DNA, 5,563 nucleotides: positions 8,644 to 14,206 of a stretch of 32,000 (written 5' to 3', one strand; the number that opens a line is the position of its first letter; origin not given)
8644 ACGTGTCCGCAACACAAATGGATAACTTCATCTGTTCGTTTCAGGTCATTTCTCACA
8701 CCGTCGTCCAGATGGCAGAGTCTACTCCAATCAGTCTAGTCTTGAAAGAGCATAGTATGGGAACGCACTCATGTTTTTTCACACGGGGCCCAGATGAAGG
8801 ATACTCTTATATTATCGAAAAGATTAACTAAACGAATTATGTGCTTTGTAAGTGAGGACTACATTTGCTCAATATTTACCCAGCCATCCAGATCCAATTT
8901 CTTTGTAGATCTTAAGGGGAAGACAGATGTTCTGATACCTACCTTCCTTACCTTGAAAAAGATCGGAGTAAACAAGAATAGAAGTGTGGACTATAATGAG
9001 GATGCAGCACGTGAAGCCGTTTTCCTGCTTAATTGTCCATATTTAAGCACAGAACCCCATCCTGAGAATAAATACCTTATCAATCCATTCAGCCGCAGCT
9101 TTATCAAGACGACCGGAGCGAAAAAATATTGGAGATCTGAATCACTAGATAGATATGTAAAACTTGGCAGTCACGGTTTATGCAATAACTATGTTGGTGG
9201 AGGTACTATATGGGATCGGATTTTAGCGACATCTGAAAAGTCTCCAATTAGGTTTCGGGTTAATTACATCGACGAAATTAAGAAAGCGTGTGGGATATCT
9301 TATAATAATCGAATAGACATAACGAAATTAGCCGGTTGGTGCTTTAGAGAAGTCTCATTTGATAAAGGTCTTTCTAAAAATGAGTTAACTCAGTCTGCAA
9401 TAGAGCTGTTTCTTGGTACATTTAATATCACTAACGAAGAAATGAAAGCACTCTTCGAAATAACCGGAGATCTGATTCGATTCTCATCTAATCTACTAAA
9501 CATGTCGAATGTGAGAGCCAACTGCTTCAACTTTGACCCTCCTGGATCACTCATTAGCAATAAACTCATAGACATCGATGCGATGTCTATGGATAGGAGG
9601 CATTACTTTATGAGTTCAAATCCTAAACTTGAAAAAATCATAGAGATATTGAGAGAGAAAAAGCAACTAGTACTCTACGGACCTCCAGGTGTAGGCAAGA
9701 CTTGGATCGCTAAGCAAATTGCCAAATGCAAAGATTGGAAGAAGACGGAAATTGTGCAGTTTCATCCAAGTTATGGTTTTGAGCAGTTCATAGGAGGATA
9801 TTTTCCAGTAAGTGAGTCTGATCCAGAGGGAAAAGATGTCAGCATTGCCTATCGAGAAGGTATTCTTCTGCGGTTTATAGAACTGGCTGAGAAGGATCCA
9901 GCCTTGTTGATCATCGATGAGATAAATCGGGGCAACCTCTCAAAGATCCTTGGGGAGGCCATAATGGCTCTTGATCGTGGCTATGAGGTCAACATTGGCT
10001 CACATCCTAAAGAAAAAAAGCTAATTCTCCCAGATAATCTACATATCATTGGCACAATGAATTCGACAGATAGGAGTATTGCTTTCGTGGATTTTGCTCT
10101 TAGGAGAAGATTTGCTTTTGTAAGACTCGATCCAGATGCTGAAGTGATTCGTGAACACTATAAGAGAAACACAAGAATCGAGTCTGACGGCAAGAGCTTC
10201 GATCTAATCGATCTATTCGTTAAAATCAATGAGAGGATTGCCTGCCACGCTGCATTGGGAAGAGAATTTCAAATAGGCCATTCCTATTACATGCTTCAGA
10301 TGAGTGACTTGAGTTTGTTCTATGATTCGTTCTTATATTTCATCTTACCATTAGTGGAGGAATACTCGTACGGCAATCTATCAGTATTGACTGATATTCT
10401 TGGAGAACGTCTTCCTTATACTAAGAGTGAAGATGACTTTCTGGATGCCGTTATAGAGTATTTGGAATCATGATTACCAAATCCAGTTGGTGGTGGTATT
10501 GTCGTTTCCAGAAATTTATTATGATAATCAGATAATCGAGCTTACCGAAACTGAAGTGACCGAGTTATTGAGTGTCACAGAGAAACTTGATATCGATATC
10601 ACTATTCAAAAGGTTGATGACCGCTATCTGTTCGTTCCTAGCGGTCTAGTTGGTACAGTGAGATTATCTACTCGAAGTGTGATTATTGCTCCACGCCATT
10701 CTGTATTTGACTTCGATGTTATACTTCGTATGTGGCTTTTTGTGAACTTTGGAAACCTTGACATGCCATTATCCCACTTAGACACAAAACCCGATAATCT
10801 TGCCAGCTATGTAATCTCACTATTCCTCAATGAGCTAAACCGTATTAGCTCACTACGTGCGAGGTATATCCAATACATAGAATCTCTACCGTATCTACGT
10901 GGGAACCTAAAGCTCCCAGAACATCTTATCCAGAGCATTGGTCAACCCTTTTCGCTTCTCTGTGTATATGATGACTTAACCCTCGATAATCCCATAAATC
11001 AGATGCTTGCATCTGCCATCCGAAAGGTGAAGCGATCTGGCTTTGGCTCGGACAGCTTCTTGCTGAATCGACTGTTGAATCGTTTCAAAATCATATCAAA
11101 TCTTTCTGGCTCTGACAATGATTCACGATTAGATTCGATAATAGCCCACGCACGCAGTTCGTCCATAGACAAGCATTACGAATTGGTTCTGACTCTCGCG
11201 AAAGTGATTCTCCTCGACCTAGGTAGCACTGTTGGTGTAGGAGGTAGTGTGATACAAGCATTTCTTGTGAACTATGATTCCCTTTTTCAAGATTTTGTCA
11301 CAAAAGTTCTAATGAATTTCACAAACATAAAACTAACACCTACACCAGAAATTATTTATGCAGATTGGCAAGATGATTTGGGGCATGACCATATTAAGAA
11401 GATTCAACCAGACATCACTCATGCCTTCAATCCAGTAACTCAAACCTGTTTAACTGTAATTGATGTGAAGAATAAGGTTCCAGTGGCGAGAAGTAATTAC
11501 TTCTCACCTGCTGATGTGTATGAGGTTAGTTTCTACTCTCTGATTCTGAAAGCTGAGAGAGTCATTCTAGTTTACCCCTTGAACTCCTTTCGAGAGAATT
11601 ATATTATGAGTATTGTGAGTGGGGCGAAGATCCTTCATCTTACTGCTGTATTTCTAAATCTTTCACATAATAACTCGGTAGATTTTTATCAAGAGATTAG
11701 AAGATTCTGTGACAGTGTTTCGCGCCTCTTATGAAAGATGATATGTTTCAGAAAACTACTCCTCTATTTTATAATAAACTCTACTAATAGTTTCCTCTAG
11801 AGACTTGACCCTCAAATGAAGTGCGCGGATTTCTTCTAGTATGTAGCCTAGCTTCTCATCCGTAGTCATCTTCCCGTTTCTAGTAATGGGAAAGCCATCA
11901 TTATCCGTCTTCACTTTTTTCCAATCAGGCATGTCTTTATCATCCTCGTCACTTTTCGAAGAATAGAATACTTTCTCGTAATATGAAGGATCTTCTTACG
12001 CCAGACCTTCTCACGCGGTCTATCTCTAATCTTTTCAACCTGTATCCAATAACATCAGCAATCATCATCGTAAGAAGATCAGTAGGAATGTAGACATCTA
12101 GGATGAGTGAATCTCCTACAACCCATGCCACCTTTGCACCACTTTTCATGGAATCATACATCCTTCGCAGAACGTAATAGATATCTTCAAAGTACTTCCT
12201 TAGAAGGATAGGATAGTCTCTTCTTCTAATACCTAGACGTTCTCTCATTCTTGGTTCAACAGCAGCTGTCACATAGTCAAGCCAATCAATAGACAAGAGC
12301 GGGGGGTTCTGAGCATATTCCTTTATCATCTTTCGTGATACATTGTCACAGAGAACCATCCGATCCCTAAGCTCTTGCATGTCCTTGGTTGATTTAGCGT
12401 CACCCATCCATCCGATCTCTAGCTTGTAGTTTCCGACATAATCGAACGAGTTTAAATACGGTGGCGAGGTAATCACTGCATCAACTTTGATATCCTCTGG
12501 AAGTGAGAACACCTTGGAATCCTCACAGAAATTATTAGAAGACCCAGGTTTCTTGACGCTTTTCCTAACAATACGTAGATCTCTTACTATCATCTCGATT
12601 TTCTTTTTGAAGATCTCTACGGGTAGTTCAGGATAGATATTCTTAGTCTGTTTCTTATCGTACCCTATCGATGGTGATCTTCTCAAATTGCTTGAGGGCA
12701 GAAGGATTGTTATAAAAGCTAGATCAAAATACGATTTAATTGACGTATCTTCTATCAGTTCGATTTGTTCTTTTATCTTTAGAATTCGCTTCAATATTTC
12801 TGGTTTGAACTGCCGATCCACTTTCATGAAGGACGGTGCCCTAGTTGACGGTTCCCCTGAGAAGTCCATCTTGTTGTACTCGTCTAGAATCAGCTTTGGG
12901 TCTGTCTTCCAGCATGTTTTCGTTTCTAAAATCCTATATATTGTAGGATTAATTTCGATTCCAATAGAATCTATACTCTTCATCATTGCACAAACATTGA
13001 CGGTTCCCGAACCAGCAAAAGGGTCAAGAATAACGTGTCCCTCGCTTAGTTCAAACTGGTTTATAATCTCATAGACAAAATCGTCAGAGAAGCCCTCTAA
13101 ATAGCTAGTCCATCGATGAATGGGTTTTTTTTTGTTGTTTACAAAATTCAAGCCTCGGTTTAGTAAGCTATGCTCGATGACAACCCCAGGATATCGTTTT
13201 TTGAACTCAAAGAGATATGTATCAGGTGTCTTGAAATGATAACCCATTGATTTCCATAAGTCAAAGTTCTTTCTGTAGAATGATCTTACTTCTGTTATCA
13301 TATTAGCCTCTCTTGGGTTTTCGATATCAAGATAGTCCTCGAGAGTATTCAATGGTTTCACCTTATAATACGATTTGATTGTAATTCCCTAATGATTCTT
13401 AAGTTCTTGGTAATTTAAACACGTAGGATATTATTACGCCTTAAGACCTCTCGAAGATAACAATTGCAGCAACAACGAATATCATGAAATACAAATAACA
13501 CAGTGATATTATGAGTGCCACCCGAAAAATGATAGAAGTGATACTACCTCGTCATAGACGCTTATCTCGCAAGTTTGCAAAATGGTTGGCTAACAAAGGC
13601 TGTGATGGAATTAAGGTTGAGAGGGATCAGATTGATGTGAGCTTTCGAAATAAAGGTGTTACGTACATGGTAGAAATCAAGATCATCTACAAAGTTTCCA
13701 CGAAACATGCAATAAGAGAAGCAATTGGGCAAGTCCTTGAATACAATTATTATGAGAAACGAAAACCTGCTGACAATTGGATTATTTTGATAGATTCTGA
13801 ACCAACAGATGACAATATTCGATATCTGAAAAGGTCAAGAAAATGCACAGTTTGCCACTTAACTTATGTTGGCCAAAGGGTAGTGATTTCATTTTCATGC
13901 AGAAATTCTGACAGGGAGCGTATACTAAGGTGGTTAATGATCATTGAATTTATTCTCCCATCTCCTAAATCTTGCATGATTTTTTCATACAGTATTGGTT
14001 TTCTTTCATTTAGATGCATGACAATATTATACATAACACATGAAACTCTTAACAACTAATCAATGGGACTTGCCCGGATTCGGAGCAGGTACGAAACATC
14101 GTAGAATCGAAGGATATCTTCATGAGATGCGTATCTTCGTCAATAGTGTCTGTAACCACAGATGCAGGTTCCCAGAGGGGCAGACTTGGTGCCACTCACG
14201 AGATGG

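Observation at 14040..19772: Candidate new two-gene immune system: MoaA-derived radical SAM enzyme coupled to a giant NACHT/STAND NTPase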

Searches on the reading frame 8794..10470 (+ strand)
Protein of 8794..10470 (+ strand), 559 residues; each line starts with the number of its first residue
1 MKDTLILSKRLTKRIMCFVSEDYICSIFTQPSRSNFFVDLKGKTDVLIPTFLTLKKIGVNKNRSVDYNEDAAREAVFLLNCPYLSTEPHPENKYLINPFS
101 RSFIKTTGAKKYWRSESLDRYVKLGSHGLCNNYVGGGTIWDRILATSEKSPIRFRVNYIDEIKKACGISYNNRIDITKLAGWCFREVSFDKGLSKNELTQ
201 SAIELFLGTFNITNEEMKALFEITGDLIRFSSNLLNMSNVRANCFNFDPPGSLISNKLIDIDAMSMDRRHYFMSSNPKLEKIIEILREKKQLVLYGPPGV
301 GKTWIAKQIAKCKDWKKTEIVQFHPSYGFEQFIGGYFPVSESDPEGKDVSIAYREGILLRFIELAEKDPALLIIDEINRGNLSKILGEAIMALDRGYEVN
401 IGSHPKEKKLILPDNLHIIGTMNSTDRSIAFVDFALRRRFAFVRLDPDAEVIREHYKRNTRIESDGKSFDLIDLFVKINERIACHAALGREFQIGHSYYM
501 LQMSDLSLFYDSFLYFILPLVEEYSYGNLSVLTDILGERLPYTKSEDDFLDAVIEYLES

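Call 7: search_protein_families(library=pfam, proteins=[window:8794-10470:+], max_evalue=0.01)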
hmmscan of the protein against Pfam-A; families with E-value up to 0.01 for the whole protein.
window:8794-10470:+ (559 aa): 9 families
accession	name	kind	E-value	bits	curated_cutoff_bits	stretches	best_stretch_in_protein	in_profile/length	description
PF07728.20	AAA_5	-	3.5e-17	63.1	22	1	292-440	2-139/139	AAA domain (dynein-related subfamily)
PF00004.35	AAA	-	3.6e-06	27.9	21.2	1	293-381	2-70/131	ATPase family associated with various cellular activities (AAA)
PF20720.3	nSTAND3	-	6.1e-06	26.5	27.2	1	276-311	4-39/155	Novel STAND NTPase 3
PF01695.23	IstB_IS21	-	0.00049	20.1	24.1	1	285-310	88-113/238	IstB-like ATP binding protein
PF25201.1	nSTAND6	-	0.00054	20.5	27.7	1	278-325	7-54/148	Novel STAND NTPase 6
PF13401.12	AAA_22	-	0.0012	19.6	27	1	288-379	4-95/130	AAA domain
PF13173.12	AAA_14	-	0.0015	19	27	0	289-379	2-73/129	AAA domain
PF13481.12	AAA_25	-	0.0022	18.1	27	0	272-310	15-54/195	AAA domain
PF05496.18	RuvB_N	-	0.0071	16.6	27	0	291-311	35-55/159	Holliday junction DNA helicase RuvB P-loop domain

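Call 8: search_protein_families(library=padloc, proteins=[window:8794-10470:+], max_evalue=0.01)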
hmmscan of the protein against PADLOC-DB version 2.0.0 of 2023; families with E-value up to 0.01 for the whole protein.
window:8794-10470:+ (559 aa): 7 families
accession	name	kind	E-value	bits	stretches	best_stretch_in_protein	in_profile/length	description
PDLC03547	REase_II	-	7.2e-18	62.5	2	282-405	257-383/585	Type II restriction enzyme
PDLC03448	REase_II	-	2.3e-11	40.6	2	369-453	626-731/857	Type II restriction enzyme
PDLC00270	PtuA1|PtuA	-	9.3e-06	22.1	1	152-224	108-176/627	AAA ATPase domain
PDLC02196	IetA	-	2.9e-05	21.7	1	286-311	119-144/374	-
PDLC05079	PDC-S73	-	6e-05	20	1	268-310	172-212/752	-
PDLC03838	DolB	-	0.00022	18.6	1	292-314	169-191/375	-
PDLC02195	IetA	-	0.00045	17.6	1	287-311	135-159/395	-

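Call 9: search_protein_families(library=ncbifam, proteins=[window:8794-10470:+], max_evalue=0.01)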
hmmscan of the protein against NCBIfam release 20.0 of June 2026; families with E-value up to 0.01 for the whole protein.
window:8794-10470:+ (559 aa): 12 families
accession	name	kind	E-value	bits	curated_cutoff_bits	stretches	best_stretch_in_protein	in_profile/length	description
NF008457.0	PRK11331.1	equivalog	1.1e-39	136.5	637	1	226-525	133-441/459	5-methylcytosine-specific restriction enzyme subunit McrB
NF038214.1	IS21_help_AAA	equivalog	0.00016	21.4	200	1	286-311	87-112/232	IS21-like element helper ATPase IstB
TIGR00763.1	lon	equivalog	0.00016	20.3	608.05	1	265-312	323-376/795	endopeptidase La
TIGR03689.1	pup_AAA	equivalog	0.00024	19.9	504.75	1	286-312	213-239/512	proteasome ATPase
NF042959.1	IteA_antiphage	equivalog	0.00049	19.3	510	1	266-311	101-147/367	anti-phage ATPase IteA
NF003229.0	PRK04195.1-5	equivalog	0.00055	18.8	280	1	287-319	42-74/413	replication factor C large subunit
TIGR01242.2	TIGR01242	subfamily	0.00069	18.7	500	1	277-315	137-174/362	proteasome-activating nucleotidase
NF003069.1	PRK03992.1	subfamily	0.0012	18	500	1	290-313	166-189/379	proteasome-activating nucleotidase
NF006505.0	PRK08939.1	equivalog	0.0016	17.8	228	1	250-318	118-185/306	primosomal protein DnaI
NF003231.0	PRK04195.2-1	equivalog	0.0031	16.3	442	1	287-320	41-74/517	replication factor C large subunit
TIGR00635.1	ruvB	equivalog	0.004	16.2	299.05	0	291-311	32-52/305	Holliday junction branch migration DNA helicase RuvB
NF005304.0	PRK06835.1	equivalog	0.0043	16.2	215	1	284-311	177-205/330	ATP-binding protein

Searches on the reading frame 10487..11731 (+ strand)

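Call 7: search_protein_families(library=pfam, proteins=[window:10487-11731:+], max_evalue=0.01)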
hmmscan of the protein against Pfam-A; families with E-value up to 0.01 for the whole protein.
window:10487-11731:+ (415 aa): 1 family
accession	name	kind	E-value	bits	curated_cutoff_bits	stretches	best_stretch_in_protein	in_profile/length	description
PF10117.15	McrBC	-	7.7e-29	101.1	23.9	1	53-364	5-318/318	McrBC 5-methylcytosine restriction system component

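Call 8: search_protein_families(library=padloc, proteins=[window:10487-11731:+], max_evalue=0.01)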
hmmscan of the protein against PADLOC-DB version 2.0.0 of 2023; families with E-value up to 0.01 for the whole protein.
window:10487-11731:+ (415 aa): 0 families

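Call 9: search_protein_families(library=ncbifam, proteins=[window:10487-11731:+], max_evalue=0.01)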
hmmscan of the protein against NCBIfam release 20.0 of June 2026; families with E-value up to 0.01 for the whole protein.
window:10487-11731:+ (415 aa): 1 family
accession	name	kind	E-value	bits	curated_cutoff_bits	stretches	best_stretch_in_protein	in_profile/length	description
NF007277.0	PRK09736.1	equivalog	1.2e-09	37.8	338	1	104-310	41-244/353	5-methylcytosine-specific restriction endonuclease system specificity protein McrC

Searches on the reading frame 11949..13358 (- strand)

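Call 7: search_protein_families(library=pfam, proteins=[window:11949-13358:-], max_evalue=0.01)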
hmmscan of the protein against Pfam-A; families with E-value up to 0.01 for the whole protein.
window:11949-13358:- (469 aa): 3 families
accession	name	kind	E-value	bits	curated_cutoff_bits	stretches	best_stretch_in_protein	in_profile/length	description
PF01555.25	N6_N4_Mtase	-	1.1e-11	45.6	26.7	1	90-144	166-219/221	DNA methylase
PF01170.24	UPF0020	-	4.5e-05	23.7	22.3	0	100-140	22-62/197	RMKL-like, methyltransferase domain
PF02086.21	MethyltransfD12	-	0.0002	21.6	22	1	95-255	9-156/253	D12 class N6 adenine-specific DNA methyltransferase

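Call 8: search_protein_families(library=padloc, proteins=[window:11949-13358:-], max_evalue=0.01)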
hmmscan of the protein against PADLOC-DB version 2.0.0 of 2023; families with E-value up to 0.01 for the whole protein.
window:11949-13358:- (469 aa): 39 families (the best 25 are shown)
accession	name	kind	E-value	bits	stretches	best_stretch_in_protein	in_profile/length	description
PDLC03224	MTase_II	-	5e-57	191.9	1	46-452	32-457/481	Type II methyltransferase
PDLC03389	MTase_II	-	3.4e-33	113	2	255-461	246-437/445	Type II methyltransferase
PDLC03306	MTase_II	-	7.5e-29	98.9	1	71-451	21-401/422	Type II methyltransferase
PDLC03322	MTase_II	-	7.6e-27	92.3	1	62-440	17-401/446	Type II methyltransferase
PDLC03239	MTase_II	-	2.2e-19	67.5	1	86-319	71-315/442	Type II methyltransferase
PDLC03380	MTase_II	-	2.7e-18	64.4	2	182-323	156-294/393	Type II methyltransferase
PDLC03362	MTase_II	-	2e-17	61.2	1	94-441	57-402/438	Type II methyltransferase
PDLC03377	MTase_II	-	3.7e-16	56.8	1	79-417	94-445/504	Type II methyltransferase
PDLC03369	MTase_II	-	2e-15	54.5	2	80-148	114-182/532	Type II methyltransferase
PDLC03353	MTase_II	-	2.7e-14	51.3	2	93-149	196-251/260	Type II methyltransferase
PDLC03364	MTase_II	-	1.8e-13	48.2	1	77-324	29-272/380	Type II methyltransferase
PDLC03350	MTase_II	-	3.9e-10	37.6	1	89-148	237-295/312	Type II methyltransferase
PDLC03387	MTase_II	-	9.2e-10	36.1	1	103-142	230-269/289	Type II methyltransferase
PDLC03371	MTase_II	-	7.8e-09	33.4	1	104-146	208-250/260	Type II methyltransferase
PDLC03249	MTase_II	-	1.1e-08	32.3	1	86-147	122-179/541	Type II methyltransferase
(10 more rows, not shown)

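Call 9: search_protein_families(library=ncbifam, proteins=[window:11949-13358:-], max_evalue=0.01)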
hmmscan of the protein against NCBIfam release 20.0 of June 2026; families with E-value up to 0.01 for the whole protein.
window:11949-13358:- (469 aa): 3 families
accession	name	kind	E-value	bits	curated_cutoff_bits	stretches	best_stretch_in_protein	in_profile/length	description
NF010253.0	PRK13699.1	subfamily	0.00012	21.8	244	1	99-138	157-195/226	DNA methyltransferase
NF008572.0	PRK11524.1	equivalog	0.00083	18.5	292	1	105-139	213-247/294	adenine-specific DNA-methyltransferase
TIGR01177.1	TIGR01177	hypoth_equivalog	0.0015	17.9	316.55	0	99-137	175-213/330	TIGR01177 family methyltransferase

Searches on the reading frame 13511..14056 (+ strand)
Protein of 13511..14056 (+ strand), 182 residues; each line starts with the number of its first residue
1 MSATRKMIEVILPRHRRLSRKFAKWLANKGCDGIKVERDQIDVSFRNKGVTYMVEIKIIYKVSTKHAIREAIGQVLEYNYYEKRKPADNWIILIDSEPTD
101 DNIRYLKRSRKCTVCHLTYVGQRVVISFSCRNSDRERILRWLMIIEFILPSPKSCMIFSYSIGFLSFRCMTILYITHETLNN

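Call 7: search_protein_families(library=pfam, proteins=[window:13511-14056:+], max_evalue=0.01)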
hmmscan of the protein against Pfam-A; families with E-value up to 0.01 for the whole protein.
window:13511-14056:+ (182 aa): 1 family
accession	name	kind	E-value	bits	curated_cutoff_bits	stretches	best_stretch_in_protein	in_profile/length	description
PF08011.17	PDDEXK_9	-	0.0061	16.9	25.5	1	41-94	33-91/105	PD-(D/E)XK nuclease superfamily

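Call 8: search_protein_families(library=padloc, proteins=[window:13511-14056:+], max_evalue=0.01)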
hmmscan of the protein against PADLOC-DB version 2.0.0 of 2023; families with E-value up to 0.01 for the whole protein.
window:13511-14056:+ (182 aa): 1 family
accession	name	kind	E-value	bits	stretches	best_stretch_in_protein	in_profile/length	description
PDLC03853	LmuA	-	0.0024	14.7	1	12-79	519-593/655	-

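Call 9: search_protein_families(library=ncbifam, proteins=[window:13511-14056:+], max_evalue=0.01)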
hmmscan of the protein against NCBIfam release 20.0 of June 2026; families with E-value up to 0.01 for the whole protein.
window:13511-14056:+ (182 aa): 0 families
